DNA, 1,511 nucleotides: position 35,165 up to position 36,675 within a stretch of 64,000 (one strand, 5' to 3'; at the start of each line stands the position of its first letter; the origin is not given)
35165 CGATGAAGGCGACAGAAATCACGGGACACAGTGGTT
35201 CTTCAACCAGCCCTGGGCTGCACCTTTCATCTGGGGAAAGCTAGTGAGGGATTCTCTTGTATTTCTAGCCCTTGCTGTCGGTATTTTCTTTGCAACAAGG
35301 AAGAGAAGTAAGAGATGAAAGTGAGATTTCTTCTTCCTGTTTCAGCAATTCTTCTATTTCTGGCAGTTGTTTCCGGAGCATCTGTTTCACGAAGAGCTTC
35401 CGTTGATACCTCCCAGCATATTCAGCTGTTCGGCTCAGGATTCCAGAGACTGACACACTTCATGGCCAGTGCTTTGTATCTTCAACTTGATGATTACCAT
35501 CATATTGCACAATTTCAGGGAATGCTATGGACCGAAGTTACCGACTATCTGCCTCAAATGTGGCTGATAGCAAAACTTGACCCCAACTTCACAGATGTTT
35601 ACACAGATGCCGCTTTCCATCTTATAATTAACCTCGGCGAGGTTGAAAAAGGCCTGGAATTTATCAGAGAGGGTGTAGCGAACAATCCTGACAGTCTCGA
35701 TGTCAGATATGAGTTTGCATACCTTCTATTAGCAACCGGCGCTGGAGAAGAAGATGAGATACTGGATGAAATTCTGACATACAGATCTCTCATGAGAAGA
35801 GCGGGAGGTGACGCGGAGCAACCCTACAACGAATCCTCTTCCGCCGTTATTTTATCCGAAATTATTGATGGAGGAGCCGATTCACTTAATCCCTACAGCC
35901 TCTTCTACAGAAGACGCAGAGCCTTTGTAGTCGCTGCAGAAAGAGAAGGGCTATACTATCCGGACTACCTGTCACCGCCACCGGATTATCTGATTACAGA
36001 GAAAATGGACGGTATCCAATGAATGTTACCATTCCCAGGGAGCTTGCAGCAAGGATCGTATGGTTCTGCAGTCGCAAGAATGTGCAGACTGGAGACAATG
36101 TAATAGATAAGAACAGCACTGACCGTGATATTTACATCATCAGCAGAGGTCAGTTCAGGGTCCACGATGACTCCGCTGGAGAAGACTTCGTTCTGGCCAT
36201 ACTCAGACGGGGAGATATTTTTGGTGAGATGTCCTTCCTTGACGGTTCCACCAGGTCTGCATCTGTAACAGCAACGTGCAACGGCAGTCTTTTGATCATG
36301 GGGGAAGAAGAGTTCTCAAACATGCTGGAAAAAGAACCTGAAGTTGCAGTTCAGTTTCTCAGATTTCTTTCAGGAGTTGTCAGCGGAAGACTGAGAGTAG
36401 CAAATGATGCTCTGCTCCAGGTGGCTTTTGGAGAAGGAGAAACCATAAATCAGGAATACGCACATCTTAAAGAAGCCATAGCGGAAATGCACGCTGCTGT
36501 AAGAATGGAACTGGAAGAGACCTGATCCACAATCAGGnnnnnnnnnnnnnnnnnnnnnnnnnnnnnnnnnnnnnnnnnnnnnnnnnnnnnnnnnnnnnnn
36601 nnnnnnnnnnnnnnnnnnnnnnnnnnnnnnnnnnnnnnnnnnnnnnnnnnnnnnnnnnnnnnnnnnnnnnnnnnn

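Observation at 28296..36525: Nine-gene translationally coupled envelope operon: two AP-superfamily paralogues, orphan membrane protein, RHH, ABC-2 exporter, His-rich lipoprotein, TPR-like protein, cNMP-binding protein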

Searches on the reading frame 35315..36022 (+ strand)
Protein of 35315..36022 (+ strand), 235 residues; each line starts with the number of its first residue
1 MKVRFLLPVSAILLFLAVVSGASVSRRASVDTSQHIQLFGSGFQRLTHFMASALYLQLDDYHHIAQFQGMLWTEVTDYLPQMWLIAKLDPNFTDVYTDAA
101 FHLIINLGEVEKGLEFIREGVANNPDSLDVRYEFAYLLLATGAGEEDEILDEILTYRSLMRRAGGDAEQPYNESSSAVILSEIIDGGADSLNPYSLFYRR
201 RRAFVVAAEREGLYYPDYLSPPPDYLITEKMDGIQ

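Call 4: search_protein_families(library=pfam, proteins=[window:35315-36022:+], max_evalue=0.01)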
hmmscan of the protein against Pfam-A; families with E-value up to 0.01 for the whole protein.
window:35315-36022:+ (235 aa): 0 families

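Call 5: search_protein_families(library=ncbifam, proteins=[window:35315-36022:+], max_evalue=0.1)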
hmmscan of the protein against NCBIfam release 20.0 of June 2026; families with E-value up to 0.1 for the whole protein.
window:35315-36022:+ (235 aa): 1 family
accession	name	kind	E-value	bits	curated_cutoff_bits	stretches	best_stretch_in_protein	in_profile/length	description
TIGR02917.1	PEP_TPR_lipo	equivalog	0.029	12.2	312.2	1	102-146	845-889/899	XrtA/PEP-CTERM system TPR-repeat protein PrsT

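Call 9: find_related_loci(query=window:35315-36019:+, collection=genome_contigs, flank=10000)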
Query window:35315-36019:+ (235 aa) in genome_contigs; peptide patterns used: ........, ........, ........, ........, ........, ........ (x = any residue, [..] = any of these).
131 stretches matched a pattern; 8 encode a relative of the query (tblastn E <= 1e-3); 8 distinct loci.
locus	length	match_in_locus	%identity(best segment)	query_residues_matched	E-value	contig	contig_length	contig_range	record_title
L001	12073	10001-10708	72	1-235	3e-115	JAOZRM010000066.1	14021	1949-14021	MAG: Candidatus Sabulitectum sp. isolate GMC6.concoct.312_sub GMC6_4271_length_14021_cov_6.627238, whole genome shotgun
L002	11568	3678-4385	67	1-235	5e-111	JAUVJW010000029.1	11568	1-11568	MAG: Candidatus Fermentibacteraceae bacterium isolate CSMAG_464 CSMAG_464_k127_4330668_length_11568_cov_26.2427, whole g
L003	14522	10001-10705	68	1-235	6e-110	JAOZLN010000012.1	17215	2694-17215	MAG: Candidatus Sabulitectum sp. isolate GMC10.metabat2.20 NODE_1970_length_17215_cov_4.932692, whole genome shotgun seq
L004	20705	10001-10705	68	1-234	1e-106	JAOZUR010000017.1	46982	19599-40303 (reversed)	MAG: Candidatus Sabulitectum sp. isolate GMC8.metabat2.149 GMC8_254_length_46982_cov_38.475398, whole genome shotgun seq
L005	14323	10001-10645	66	19-235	2e-102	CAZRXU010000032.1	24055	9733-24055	MAG TPA_asm: uncultured bacterium isolate binchicken_co67_272 genome assembly, contig: NODE_2078_length_24055_cov_8.9170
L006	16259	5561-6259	66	1-235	1e-99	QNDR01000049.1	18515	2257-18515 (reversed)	MAG: Candidatus Fermentibacteria bacterium isolate B71_G9 B71_Guay9_scaffold_02039, whole genome shotgun sequence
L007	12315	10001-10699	65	1-235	2e-99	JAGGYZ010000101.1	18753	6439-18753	MAG: Candidatus Fermentibacteraceae bacterium isolate AUK191 PB_MBMC_145_c_000000000049, whole genome shotgun sequence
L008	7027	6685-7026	74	6-118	4e-53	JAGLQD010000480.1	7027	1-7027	MAG: Candidatus Sabulitectum sp. isolate RS_8_35 ROV157_8.bin.35.fa_480, whole genome shotgun sequence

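Call 21: find_homologous_proteins(query=window:35315-36019:+, max_evalue=0.001)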
Query window:35315-36019:+ (235 aa): 43 proteins with E <= 0.001 among 1312 candidates.
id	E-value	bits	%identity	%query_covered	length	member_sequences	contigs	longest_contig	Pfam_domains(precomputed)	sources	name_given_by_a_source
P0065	1.1e-139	482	91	100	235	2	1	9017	-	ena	-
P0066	2.2e-108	379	72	100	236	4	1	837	-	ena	-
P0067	5.6e-107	375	71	100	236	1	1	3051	-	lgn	-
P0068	1.3e-104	367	70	99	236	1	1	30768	-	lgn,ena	-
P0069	1.3e-104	367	69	100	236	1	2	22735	-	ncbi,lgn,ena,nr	ncbi:MAG: hypothetical protein KAR40_17515 [Candidatus Sabulitectum sp.]|nr:hypothetical protein [Ca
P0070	3.8e-104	365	67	100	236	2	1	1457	-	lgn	-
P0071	6.3e-104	365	68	100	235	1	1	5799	-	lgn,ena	-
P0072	8.3e-104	364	68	100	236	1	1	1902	-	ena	-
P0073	8.7e-103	361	67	100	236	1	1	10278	-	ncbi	-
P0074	3.3e-102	359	71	96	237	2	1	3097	-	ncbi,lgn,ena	-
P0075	5.5e-102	358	68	100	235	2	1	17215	-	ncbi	-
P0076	6.2e-102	358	64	100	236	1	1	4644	-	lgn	-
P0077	1.5e-101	357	68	100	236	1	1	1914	-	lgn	-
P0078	1.8e-101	357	68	100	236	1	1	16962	-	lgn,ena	-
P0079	1.9e-101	357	65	100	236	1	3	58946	-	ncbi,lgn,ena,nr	ncbi:MAG: hypothetical protein K8S62_05145 [Candidatus Sabulitectum sp.]|nr:hypothetical protein [Ca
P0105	1.4e-61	226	48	95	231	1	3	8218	-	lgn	-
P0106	1.4e-56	210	49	93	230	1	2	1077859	-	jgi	jgi:tetratricopeptide (TPR) repeat protein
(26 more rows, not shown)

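Call 24: find_encoding_contigs(protein=P0106, flank=8000, max_places=2)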
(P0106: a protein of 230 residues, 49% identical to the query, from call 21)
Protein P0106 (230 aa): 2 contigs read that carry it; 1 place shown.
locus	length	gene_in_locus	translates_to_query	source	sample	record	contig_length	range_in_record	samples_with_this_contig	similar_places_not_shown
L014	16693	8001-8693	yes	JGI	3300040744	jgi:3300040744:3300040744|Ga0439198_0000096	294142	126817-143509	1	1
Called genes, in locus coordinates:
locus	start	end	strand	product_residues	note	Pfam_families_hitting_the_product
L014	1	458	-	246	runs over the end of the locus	PF00657:Lipase_GDSL, PF13472:Lipase_GDSL_2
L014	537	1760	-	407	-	PF00202:Aminotran_3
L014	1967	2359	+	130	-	-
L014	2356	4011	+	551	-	-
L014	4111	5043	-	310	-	PF00990:GGDEF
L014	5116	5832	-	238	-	PF06210:DUF1003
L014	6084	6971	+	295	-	PF00005:ABC_tran, PF13304:AAA_21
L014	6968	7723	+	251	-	PF12679:ABC2_membrane_2 (faint)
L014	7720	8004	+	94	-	-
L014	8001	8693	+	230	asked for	-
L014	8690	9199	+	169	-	PF00027:cNMP_binding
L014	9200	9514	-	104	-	-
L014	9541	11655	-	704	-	PF09371:Tex_N, PF22706:Tex_central_region, PF16921:Tex_YqgF, PF14639:YqgF (weak), PF14635:HHH_7, PF12836:HHH_3, PF17674:HHH_9, PF00575:S1, +2 more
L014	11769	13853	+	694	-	PF00009:GTP_EFTU, PF03144:GTP_EFTU_D2, PF22042:EF-G_D2, PF14492:EFG_III, PF16658:RF3_C (weak), PF03764:EFG_IV, PF00679:EFG_C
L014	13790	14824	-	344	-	PF12900:Pyridox_ox_2, PF13302:Acetyltransf_3, PF00583:Acetyltransf_1 (weak)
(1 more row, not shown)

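Call 25: find_encoding_contigs(protein=P0105, flank=8000, max_places=2)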
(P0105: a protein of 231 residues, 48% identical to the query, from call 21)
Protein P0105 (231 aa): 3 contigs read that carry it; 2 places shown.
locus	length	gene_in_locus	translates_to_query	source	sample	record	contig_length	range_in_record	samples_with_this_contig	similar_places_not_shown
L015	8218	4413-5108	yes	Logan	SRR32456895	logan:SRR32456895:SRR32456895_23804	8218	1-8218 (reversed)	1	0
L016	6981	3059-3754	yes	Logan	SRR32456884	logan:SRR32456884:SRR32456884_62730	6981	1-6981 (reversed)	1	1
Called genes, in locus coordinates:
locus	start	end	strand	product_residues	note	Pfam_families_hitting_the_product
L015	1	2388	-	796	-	?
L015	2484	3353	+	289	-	PF00005:ABC_tran, PF13304:AAA_21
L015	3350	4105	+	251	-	PF12679:ABC2_membrane_2, PF12698:ABC2_membrane_3 (weak)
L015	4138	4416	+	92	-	-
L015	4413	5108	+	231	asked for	-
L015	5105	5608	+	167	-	PF00027:cNMP_binding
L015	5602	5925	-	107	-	-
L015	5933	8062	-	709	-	PF09371:Tex_N, PF22706:Tex_central_region, PF16921:Tex_YqgF, PF14635:HHH_7, PF12836:HHH_3, PF17674:HHH_9, PF00575:S1, PF23459:S1_RRP5, +2 more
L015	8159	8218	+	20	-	?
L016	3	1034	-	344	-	?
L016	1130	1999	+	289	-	PF00005:ABC_tran, PF13304:AAA_21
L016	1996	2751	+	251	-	PF12679:ABC2_membrane_2, PF12698:ABC2_membrane_3 (weak)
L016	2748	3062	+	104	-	-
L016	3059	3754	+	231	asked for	-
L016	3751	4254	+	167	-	PF00027:cNMP_binding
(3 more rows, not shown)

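Call 74: predict_structure(alignment_id=A7)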
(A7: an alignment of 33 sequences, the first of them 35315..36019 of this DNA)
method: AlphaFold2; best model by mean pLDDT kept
length: 235 residues; sequences in the alignment: 33
mean_pLDDT: 81.9   pTM: 0.72
mean pLDDT of the five models: 81.9, 78.6, 78.2, 77.1, 74.2
residues with pLDDT >= 90: 89; 70-90: 97; 50-70: 33; < 50: 16
segments of 3 or more residues with pLDDT < 50: 28-38, 233-235
pLDDT, mean of each block of 10 residues (from residue 1): 72 82 61 48 81 91 88 82 93 95 92 97 95 95 91 93 83 89 73 85 84 67 62 47
secondary structure, 60 per line:
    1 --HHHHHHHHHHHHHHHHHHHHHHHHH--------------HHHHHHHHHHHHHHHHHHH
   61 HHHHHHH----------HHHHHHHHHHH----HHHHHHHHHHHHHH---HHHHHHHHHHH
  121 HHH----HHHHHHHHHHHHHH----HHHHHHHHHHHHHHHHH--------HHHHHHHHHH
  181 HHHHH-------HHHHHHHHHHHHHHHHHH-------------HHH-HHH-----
elements in order: H3-27 H42-67 H78-88 H93-106 H110-123 H128-141 H146-162 H171-185 H193-210

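Call 77: fold_search(model_id=the predicted structure, library=pdb)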
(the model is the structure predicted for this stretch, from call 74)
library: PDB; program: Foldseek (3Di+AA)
matches with E <= 10: 1155; with E <= 0.001: 2
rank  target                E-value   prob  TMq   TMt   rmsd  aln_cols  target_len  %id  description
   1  11kc_A                2.8e-04  1.00  0.46  0.51  12.2       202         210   13  Cryo-EM determined structure of designed nanoparticle O43-TM (released 2026-04-08)
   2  6b85_A                7.7e-04  1.00  0.46  0.50  12.1       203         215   12  Crystal structure of transmembrane protein TMHC4_R (released 2018-03-14)
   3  5vif_A                1.2e-03  1.00  0.47  0.18   7.3       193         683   15  Electrophilic probes for deciphering substrate recognition by O-GlcNAc transferase (released 2017-10-18)
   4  4gyy_C                1.4e-03  1.00  0.47  0.18   5.4       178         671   17  Crystal structure of human O-GlcNAc Transferase with UDP-5SGlcNAc and a peptide substrate (released 2012-10-31)
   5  5fzq_B                1.5e-03  1.00  0.37  0.75   2.9       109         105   20  Designed TPR Protein M4N (released 2016-10-12)
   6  2fo7                  1.6e-03  1.00  0.46  0.74   3.6       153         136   12  Crystal structure of an 8 repeat consensus TPR superhelix (trigonal crystal form) (released 2006-03-07)
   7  9qhc_A                1.6e-03  1.00  0.47  0.41   4.8       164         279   15  Crystal structure of 8-repeat CTPR protein with eliminated coordination sites (released 2025-10-22)
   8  4gyw_C                1.6e-03  1.00  0.46  0.18   6.1       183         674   16  Crystal structure of human O-GlcNAc Transferase in complex with UDP and a glycopeptide (released 2012-10-31)
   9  3pe3_A                1.6e-03  1.00  0.46  0.17   7.7       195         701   17  Structure of human O-GlcNAc transferase and its complex with a peptide substrate (released 2011-01-19)
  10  3pe4_C                1.8e-03  1.00  0.48  0.19   5.9       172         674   16  Structure of human O-GlcNAc transferase and its complex with a peptide substrate (released 2011-01-19)
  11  5hgv_C                1.8e-03  1.00  0.47  0.18   5.6       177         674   18  Structure of an O-GlcNAc transferase point mutant, D554N in complex with peptide (released 2016-09-14)
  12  6eou                  1.9e-03  1.00  0.48  0.34   7.5       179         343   17  O-GlcNAc transferase TPR domain with the intellectual disability associated mutation L254F (released 2018-05-09)
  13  7obi_B                2.0e-03  1.00  0.46  0.75   3.7       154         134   12  Consensus tetratricopeptide repeat protein type RV4 (released 2022-02-23)
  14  5vie_C                2.0e-03  1.00  0.47  0.18   5.8       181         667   18  Electrophilic probes for deciphering substrate recognition by O-GlcNAc transferase (released 2017-10-18)
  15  9gzg_A                2.2e-03  1.00  0.48  0.69   3.3       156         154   13  Crystal structure of CTPR4E4 mutant (released 2025-10-15)
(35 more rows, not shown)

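Call 96: search_protein_families(library=padloc, proteins=[window:35315-36022:+], max_evalue=0.001)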
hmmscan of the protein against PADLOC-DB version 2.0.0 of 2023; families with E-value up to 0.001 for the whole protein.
window:35315-36022:+ (235 aa): 0 families

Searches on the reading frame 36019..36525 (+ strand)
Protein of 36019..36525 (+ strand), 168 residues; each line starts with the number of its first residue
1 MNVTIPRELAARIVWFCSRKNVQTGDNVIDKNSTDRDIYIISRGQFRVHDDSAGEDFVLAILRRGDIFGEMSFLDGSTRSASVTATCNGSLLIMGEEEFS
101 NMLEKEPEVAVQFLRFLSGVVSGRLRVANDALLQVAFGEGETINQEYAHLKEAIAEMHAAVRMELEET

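Call 4: search_protein_families(library=pfam, proteins=[window:36019-36525:+], max_evalue=0.01)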
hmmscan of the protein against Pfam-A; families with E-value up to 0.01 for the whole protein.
window:36019-36525:+ (168 aa): 1 family
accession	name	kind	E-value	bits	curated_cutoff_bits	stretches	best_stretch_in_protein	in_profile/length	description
PF00027.35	cNMP_binding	-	1.2e-17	64.1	27.5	1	20-105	2-88/89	Cyclic nucleotide-binding domain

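Call 5: search_protein_families(library=ncbifam, proteins=[window:36019-36525:+], max_evalue=0.1)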
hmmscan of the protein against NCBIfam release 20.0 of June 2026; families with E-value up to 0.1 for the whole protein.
window:36019-36525:+ (168 aa): 7 families
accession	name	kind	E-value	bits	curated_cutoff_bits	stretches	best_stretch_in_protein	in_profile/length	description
TIGR03896.1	cyc_nuc_ocin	subfamily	3.8e-14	52.8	161.05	1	19-148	163-290/317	bacteriocin-type transport-associated protein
NF008732.0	PRK11753.1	equivalog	3.6e-09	36.4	266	1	13-137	19-141/214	cAMP-activated global transcriptional regulator CRP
NF041163.2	encap_f2b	equivalog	3.9e-08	32.8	400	1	16-118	94-198/450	family 2B encapsulin nanocompartment shell protein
NF058543.1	ActPatMycb56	equivalog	9.5e-07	28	460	1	21-115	23-116/317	acetyltransferase Pat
TIGR03697.1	NtcA_cyano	equivalog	4.8e-05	23.2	244.95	1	37-119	13-98/193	global nitrogen regulator NtcA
NF006901.0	PRK09392.1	equivalog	0.04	13.2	211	1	27-127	40-140/236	transcriptional activator FtrB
NF010499.0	PRK13918.1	equivalog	0.066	12.7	274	1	34-100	28-94/205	CRP/FNR family transcriptional regulator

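Call 96: search_protein_families(library=padloc, proteins=[window:36019-36525:+], max_evalue=0.001)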
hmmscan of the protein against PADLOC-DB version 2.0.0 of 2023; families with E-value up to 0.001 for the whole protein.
window:36019-36525:+ (168 aa): 4 families
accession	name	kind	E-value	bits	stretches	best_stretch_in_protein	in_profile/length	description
PDLC00731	Effector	-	2.7e-13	47.6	1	7-119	30-139/306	TIR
PDLC02371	PycTIR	-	9.3e-13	46.2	1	7-130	27-143/288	-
PDLC00732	Effector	-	6.3e-11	39.7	1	8-130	27-142/301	TIR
PDLC00734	PycC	-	4.4e-08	30.6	1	8-126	24-140/374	Pycsar cyclase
